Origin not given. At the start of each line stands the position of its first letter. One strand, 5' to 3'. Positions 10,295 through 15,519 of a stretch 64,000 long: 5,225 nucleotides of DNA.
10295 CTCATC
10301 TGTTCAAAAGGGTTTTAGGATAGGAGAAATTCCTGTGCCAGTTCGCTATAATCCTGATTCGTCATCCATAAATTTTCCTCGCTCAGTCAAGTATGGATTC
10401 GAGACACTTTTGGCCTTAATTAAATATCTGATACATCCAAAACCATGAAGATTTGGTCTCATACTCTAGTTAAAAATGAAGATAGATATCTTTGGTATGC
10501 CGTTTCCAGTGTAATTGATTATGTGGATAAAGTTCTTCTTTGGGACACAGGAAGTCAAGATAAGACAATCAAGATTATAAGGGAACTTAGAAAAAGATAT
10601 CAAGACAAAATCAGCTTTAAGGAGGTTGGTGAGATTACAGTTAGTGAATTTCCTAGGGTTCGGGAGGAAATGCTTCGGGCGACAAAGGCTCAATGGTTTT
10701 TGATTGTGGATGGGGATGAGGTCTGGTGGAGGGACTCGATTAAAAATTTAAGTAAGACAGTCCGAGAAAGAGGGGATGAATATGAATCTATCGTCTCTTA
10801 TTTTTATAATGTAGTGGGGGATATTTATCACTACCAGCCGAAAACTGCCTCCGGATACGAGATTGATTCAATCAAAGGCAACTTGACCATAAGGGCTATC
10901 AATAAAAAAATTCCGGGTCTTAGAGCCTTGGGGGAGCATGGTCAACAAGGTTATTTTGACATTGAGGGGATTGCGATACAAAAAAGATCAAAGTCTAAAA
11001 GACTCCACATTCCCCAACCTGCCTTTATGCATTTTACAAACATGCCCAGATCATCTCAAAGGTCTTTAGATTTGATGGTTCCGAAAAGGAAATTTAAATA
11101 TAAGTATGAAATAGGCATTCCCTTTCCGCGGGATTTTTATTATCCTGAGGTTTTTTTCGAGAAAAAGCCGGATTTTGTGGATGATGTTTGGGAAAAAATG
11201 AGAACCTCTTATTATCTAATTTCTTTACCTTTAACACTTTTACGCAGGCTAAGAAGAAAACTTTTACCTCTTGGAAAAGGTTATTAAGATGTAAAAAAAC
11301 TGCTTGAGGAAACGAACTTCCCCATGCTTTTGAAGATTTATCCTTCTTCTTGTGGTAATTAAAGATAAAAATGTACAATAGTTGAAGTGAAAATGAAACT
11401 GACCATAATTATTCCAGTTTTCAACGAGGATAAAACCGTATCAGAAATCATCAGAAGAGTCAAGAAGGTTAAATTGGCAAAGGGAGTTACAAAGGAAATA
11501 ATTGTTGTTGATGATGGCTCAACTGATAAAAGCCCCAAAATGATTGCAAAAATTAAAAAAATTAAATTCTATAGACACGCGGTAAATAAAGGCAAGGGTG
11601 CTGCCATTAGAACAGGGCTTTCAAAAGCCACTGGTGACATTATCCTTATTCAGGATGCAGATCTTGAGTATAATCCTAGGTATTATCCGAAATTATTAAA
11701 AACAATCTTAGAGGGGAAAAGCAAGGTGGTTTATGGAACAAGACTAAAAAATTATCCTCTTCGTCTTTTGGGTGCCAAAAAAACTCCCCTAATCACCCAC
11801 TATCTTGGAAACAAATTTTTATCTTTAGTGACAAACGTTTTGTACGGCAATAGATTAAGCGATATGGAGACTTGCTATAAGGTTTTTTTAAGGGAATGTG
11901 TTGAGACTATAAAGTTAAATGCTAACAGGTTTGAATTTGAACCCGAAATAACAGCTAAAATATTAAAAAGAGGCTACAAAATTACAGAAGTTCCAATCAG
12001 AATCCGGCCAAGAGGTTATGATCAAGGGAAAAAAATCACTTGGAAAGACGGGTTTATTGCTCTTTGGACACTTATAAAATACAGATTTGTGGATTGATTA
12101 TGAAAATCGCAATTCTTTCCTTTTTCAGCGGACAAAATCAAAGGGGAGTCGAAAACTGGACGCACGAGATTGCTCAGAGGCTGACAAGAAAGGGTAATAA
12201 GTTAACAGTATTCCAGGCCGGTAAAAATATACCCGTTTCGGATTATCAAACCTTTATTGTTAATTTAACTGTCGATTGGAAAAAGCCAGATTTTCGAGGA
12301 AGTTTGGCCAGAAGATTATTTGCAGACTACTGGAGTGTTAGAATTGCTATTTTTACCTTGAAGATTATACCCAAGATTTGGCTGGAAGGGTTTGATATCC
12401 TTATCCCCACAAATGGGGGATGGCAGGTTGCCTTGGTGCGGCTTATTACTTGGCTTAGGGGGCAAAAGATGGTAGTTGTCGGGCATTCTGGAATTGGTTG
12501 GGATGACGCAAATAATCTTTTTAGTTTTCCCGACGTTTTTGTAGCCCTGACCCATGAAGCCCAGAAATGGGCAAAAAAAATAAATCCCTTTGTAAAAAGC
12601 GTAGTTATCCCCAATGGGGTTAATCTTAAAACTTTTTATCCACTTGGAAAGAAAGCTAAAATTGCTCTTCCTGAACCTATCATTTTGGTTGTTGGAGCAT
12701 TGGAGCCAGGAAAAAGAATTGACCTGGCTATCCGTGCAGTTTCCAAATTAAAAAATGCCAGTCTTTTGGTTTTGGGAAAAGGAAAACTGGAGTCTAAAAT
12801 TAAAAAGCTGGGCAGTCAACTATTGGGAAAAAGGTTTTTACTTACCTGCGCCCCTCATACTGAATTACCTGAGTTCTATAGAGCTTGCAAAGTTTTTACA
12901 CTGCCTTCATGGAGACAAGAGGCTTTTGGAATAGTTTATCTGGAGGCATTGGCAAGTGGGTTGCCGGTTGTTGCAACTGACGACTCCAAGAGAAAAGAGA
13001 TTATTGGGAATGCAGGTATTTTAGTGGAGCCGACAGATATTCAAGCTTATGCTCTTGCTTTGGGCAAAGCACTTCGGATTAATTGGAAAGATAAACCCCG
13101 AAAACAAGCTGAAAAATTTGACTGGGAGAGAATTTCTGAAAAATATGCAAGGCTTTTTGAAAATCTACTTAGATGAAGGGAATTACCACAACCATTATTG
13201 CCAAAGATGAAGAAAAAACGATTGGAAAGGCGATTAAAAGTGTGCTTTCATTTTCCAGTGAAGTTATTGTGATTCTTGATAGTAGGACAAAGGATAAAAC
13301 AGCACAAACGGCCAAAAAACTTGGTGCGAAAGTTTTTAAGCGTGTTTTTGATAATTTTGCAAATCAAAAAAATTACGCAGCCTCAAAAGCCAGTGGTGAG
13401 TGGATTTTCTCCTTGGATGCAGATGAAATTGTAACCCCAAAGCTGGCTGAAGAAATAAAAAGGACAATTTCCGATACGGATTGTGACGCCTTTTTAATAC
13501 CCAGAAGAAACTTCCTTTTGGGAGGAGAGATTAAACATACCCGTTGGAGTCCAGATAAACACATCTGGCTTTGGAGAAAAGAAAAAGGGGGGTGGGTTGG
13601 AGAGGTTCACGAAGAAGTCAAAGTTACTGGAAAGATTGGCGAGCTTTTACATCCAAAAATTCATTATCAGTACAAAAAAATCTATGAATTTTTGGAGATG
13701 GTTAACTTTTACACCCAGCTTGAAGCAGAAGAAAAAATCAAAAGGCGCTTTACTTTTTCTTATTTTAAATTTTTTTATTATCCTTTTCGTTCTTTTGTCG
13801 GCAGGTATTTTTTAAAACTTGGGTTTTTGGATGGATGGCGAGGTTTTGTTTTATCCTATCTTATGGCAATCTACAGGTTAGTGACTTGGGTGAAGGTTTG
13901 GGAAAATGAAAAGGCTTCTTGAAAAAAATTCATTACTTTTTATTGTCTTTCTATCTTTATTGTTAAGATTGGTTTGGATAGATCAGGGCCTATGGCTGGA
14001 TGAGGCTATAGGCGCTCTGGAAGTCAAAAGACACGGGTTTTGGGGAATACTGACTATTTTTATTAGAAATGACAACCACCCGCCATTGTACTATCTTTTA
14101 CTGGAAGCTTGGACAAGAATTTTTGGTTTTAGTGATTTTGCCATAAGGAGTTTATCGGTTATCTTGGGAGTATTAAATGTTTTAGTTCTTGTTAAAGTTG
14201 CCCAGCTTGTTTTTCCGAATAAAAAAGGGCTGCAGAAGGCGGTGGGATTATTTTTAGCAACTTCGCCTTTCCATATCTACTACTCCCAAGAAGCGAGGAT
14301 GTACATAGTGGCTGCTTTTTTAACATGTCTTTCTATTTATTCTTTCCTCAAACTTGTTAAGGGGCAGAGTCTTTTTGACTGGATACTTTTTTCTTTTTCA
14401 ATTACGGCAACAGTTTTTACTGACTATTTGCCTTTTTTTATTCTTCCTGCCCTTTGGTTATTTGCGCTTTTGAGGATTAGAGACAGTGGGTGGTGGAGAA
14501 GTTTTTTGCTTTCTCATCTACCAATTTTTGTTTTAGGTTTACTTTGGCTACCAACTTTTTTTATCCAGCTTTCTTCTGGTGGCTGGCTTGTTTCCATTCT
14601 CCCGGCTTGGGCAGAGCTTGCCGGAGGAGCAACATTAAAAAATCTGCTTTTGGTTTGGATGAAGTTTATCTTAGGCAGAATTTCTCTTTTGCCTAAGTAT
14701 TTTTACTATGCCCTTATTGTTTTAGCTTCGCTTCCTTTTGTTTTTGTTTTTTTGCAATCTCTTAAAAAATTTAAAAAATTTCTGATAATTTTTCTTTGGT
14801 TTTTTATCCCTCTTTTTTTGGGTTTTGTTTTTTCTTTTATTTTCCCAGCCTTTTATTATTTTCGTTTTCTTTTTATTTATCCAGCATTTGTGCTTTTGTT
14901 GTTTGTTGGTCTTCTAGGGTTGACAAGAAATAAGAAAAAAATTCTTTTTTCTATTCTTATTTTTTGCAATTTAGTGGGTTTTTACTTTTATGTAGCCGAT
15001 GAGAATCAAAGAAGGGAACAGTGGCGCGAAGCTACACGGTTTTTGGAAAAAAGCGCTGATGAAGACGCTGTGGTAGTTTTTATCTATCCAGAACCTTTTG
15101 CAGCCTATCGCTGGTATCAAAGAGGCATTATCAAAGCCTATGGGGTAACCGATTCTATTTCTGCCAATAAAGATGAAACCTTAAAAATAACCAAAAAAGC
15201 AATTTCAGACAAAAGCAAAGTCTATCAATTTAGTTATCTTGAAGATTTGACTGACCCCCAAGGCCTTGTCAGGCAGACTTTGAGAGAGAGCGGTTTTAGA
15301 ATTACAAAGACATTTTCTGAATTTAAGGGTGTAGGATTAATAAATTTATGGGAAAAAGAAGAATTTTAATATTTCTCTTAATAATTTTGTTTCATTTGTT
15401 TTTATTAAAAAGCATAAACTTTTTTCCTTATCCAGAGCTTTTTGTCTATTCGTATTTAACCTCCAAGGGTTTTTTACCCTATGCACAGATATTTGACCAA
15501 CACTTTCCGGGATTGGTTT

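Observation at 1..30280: A ~30-kb co-directional glycan-assembly supercluster dominated by extracytoplasmic GT-C enzymes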

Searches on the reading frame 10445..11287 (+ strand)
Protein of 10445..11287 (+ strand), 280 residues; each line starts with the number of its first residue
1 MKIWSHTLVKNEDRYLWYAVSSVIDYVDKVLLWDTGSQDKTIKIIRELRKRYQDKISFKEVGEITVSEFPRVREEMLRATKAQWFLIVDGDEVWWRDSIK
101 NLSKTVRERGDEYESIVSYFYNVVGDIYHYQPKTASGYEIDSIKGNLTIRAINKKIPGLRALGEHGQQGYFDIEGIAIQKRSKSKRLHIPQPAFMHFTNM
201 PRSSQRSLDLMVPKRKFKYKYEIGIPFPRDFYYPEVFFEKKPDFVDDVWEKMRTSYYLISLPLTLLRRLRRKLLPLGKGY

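Call 4: search_protein_families(library=pfam, proteins=[window:10445-11287:+], max_evalue=0.01)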
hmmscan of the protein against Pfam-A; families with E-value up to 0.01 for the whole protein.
window:10445-11287:+ (280 aa): 3 families
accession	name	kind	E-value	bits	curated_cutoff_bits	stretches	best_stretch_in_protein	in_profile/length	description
PF00535.33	Glycos_transf_2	-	1.9e-08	34.8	23.3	1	9-144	6-132/168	Glycosyl transferase family 2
PF13704.12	Glyco_tranf_2_4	-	0.0016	19.4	27.5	1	11-98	2-88/98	Glycosyl transferase family 2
PF23090.1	MBTPS1_4th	-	0.0057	16.6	27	1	83-208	75-200/275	MBTPS1, fourth GATase-like domain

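Call 20: search_protein_families(library=ncbifam, proteins=[window:10445-11287:+], max_evalue=0.01)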
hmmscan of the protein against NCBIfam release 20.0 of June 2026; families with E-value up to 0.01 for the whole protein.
window:10445-11287:+ (280 aa): 1 family
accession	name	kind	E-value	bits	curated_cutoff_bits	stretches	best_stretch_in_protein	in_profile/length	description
TIGR04195.1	S_glycosyl_SunS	equivalog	0.0015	17.5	350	1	7-106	63-155/421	SunS family peptide S-glycosyltransferase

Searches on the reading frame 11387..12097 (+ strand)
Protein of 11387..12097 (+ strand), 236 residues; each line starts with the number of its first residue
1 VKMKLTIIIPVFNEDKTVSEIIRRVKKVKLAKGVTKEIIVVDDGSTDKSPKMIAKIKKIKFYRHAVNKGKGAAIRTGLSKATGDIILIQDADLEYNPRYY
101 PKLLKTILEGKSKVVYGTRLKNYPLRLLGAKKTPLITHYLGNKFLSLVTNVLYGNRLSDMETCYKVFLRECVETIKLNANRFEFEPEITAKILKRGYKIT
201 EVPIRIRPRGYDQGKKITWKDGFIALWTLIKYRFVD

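Call 4: search_protein_families(library=pfam, proteins=[window:11387-12097:+], max_evalue=0.01)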
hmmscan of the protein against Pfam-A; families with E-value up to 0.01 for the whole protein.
window:11387-12097:+ (236 aa): 3 families
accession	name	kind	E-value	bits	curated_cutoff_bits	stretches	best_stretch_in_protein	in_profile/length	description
PF00535.33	Glycos_transf_2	-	6.6e-32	111.2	23.3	1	6-140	1-132/168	Glycosyl transferase family 2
PF10111.15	Glyco_tranf_2_2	-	4.9e-08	33.2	27.3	1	6-107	1-106/276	Glycosyltransferase like family 2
PF13641.12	Glyco_tranf_2_3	-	0.0014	19.1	27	1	5-108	3-112/230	Glycosyltransferase like family 2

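Call 20: search_protein_families(library=ncbifam, proteins=[window:11387-12097:+], max_evalue=0.01)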
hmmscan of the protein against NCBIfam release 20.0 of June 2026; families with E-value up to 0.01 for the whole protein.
window:11387-12097:+ (236 aa): 24 families
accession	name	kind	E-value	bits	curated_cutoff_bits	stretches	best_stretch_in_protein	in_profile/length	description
TIGR04182.1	glyco_TIGR04182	equivalog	1.1e-31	110.3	325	1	5-231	2-216/293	S-layer glycoprotein N-glycosyltransferase AglJ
NF047588.1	GlcsyltransPgfSStrep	equivalog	5.5e-20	71.8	500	1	3-177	1-169/308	glycosyltransferase PgfS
NF041391.1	DPhHxTase_Halo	equivalog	2.1e-19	69.3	375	1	11-209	3-186/213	dolichyl-phosphate hexose transferase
NF058614.1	PPMAGASynPpgS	equivalog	4.9e-19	68.6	370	1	7-215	4-205/226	polyprenyl-phospho-N-acetylgalactosaminyl synthase PpgS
NF007986.1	PRK10714.1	equivalog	1.8e-18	66.6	529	1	4-214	7-208/316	undecaprenyl-phosphate 4-deoxy-4-formamido-L-arabinose transferase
TIGR04283.1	glyco_like_mftF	equivalog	2.3e-15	56.8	182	1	5-117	1-108/221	TIGR04283 family arsenosugar biosynthesis glycosyltransferase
NF007482.0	PRK10073.1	equivalog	4.6e-15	55.5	423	1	3-109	6-112/334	glycosyltransferase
NF010496.0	PRK13915.1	equivalog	8.3e-15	54.6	262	1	3-111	31-146/307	glucosyl-3-phosphoglycerate synthase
TIGR03937.1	PgaC_IcaA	equivalog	4e-14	52.4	422.3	1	4-93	46-136/407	poly-beta-1,6-N-acetyl-D-glucosamine synthase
TIGR03965.1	mycofact_glyco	equivalog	2.7e-12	46.3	280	1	4-109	75-181/467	mycofactocin biosynthesis glycosyltransferase MftF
NF041875.1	EPS_EpsD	equivalog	4.6e-12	46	370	1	5-118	1-115/325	exopolysaccharide biosynthesis glycosyltransferase EpsD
NF047683.1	TeichurnBiosyTuaG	equivalog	7.5e-09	35.6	400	1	3-105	6-109/252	teichuronic acid biosynthesis protein TuaG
NF038302.1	EPS_HpsE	equivalog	5.5e-08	32.1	300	1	3-92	1-96/307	hormogonium polysaccharide biosynthesis glycosyltransferase HpsE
TIGR03111.1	glyc2_xrt_Gpos1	hypoth_equivalog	7.2e-08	31.6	363.95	1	4-92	50-141/439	TIGR03111 family XrtG-associated glycosyltransferase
NF053739.1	GlytfEpsEBac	equivalog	1.8e-06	27.1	450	1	4-92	2-92/265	glycosyltransferase EpsE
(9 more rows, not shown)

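Call 25: search_solved_structures(query=window:11387-12097:+, max_evalue=0.001)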
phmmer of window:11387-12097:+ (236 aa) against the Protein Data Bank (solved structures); distinct sequences matched with E-value up to 0.001: 33.
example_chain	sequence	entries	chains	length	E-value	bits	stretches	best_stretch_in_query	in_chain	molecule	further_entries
5mlz_A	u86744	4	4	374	3.7e-18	69.3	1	2-216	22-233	Dolichol monophosphate mannose synthase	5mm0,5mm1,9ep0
9bhc_C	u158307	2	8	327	5.2e-16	62.3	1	4-214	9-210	Undecaprenyl-phosphate 4-deoxy-4-formamido-L-arabinose transferase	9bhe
8vxh_A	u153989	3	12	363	7.2e-16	61.8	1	4-213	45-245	Undecaprenyl-phosphate 4-deoxy-4-formamido-L-arabinose transferase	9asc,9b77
9hwj_A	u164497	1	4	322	8.1e-15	58.4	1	4-122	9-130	Undecaprenyl-phosphate 4-deoxy-4-formamido-L-arabinose transferase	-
5ekp_C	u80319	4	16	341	2.2e-11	47.2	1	3-121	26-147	Uncharacterized glycosyltransferase sll0501 | Glycosyltransferase sll0501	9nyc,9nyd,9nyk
9nye_A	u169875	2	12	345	2.2e-11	47.1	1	3-121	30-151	Glycosyltransferase sll0501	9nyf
5eke_A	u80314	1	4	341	2.4e-11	47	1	3-121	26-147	Uncharacterized glycosyltransferase sll0501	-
7pdo_A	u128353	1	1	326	1.7e-09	41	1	5-111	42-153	Glucosyl-3-phosphoglycerate synthase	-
7p5l_A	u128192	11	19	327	1.7e-09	41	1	5-111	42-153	Glucosyl-3-phosphoglycerate synthase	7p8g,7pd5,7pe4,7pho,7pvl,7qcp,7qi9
6p61_A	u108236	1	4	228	5.9e-09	39.2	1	5-103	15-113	Glycosyltransferase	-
4y6n_A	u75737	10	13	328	2.3e-08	37.3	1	5-112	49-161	Glucosyl-3-phosphoglycerate synthase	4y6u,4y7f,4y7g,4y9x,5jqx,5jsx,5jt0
3e25_A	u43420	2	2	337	2.4e-08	37.2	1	5-112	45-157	Putative uncharacterized protein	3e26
4ddz_A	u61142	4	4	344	2.5e-08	37.1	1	5-112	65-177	GLUCOSYL-3-PHOSPHOGLYCERATE SYNTHASE (GpgS) | Glucosyl-3-phosphoglycerate synthase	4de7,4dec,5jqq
3ckj_A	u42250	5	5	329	2.4e-07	33.9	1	5-111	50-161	Putative uncharacterized protein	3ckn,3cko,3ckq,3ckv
9omm_A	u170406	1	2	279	2.7e-07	33.7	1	4-109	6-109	Glycosyltransferase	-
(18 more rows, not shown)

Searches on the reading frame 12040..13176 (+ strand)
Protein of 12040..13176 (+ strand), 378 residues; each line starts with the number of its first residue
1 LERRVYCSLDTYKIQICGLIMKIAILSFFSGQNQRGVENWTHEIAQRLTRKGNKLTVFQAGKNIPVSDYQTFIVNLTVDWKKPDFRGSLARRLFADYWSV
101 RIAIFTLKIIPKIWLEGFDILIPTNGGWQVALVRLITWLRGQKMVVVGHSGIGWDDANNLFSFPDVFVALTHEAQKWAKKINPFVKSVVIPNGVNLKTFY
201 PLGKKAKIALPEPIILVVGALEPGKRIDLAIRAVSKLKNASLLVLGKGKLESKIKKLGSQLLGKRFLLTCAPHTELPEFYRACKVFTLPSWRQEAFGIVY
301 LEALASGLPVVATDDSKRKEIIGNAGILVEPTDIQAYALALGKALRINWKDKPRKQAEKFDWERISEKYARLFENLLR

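Call 4: search_protein_families(library=pfam, proteins=[window:12040-13176:+], max_evalue=0.01)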
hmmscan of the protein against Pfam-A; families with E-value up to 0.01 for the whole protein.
window:12040-13176:+ (378 aa): 4 families
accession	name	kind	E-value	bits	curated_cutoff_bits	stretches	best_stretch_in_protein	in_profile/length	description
PF00534.26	Glycos_transf_1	-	1.8e-28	99.6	26.4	1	205-353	8-162/172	Glycosyl transferases group 1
PF13692.12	Glyco_trans_1_4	-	1e-25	91.1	27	1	212-345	1-140/142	Glycosyl transferases group 1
PF13439.12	Glyco_transf_4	-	2e-08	34.9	28.5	1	36-197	3-169/170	Glycosyltransferase Family 4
PF20706.3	GT4-conflict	-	2.5e-06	27.2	26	1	212-316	197-314/385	Family 4 Glycosyltransferase in conflict systems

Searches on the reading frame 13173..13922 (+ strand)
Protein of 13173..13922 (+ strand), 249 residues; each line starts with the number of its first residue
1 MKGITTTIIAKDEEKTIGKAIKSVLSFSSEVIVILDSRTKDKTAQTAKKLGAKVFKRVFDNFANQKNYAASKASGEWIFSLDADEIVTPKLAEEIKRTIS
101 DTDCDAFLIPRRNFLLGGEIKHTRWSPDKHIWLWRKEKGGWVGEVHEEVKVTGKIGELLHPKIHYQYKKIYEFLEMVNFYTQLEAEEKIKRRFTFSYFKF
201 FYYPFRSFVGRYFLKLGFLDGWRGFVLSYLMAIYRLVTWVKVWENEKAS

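Call 5: search_protein_families(library=pfam, proteins=[window:13173-13922:+], max_evalue=0.01)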
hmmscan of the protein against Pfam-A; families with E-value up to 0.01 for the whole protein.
window:13173-13922:+ (249 aa): 2 families
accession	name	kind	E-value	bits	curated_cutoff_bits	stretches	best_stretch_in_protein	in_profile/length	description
PF00535.33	Glycos_transf_2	-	1.3e-15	58.1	23.3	1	8-124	4-128/168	Glycosyl transferase family 2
PF13704.12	Glyco_tranf_2_4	-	0.00093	20.1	27.5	1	11-89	1-86/98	Glycosyl transferase family 2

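Call 20: search_protein_families(library=ncbifam, proteins=[window:13173-13922:+], max_evalue=0.01)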
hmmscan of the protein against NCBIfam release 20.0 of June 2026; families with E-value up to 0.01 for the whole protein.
window:13173-13922:+ (249 aa): 5 families
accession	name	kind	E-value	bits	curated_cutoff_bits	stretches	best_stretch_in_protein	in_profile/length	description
TIGR04283.1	glyco_like_mftF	equivalog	4e-12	46.2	182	1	10-102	7-100/221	TIGR04283 family arsenosugar biosynthesis glycosyltransferase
TIGR04195.1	S_glycosyl_SunS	equivalog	2.7e-08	33.1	350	1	3-87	58-144/421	SunS family peptide S-glycosyltransferase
NF010496.0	PRK13915.1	equivalog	1.9e-07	30.5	262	1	4-57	33-91/307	glucosyl-3-phosphoglycerate synthase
TIGR04182.1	glyco_TIGR04182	equivalog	5.4e-06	26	325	1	7-101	5-99/293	S-layer glycoprotein N-glycosyltransferase AglJ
TIGR03937.1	PgaC_IcaA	equivalog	0.0073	15.3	422.3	0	3-91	46-142/407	poly-beta-1,6-N-acetyl-D-glucosamine synthase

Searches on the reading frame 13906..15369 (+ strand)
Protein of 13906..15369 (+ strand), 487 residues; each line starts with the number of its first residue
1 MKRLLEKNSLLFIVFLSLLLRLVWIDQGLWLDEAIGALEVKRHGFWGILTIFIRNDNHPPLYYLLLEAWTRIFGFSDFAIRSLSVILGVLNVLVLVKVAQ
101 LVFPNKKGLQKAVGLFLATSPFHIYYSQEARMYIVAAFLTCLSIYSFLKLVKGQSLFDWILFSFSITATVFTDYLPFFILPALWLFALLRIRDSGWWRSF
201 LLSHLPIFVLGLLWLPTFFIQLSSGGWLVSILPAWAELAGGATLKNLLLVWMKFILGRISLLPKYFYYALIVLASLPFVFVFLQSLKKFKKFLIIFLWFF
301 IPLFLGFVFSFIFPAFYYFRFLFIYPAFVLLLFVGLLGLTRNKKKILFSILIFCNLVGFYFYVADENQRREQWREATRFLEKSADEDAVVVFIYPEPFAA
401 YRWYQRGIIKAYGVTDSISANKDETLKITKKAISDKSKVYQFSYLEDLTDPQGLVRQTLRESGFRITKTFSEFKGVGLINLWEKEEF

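Call 5: search_protein_families(library=pfam, proteins=[window:13906-15369:+], max_evalue=0.01)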
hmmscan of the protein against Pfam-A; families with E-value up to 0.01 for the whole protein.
window:13906-15369:+ (487 aa): 1 family
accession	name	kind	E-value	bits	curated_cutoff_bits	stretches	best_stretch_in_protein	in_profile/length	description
PF13231.12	PMT_2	-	1.6e-13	51.6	26.1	1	57-213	1-152/160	Dolichyl-phosphate-mannose-protein mannosyltransferase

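Call 49: search_protein_families(library=ncbifam, proteins=[window:13906-15369:+], max_evalue=0.0001)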
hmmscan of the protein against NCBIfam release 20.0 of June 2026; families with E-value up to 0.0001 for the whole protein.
window:13906-15369:+ (487 aa): 2 families
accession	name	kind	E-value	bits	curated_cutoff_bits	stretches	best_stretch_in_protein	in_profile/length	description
TIGR03663.1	TIGR03663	subfamily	1.1e-08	34.5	126.25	1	10-185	4-174/435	flippase activity-associated protein Agl23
NF052499.1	MnslTaseMT1671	equivalog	8e-07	27.9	900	0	271-370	279-382/523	mannosyltransferase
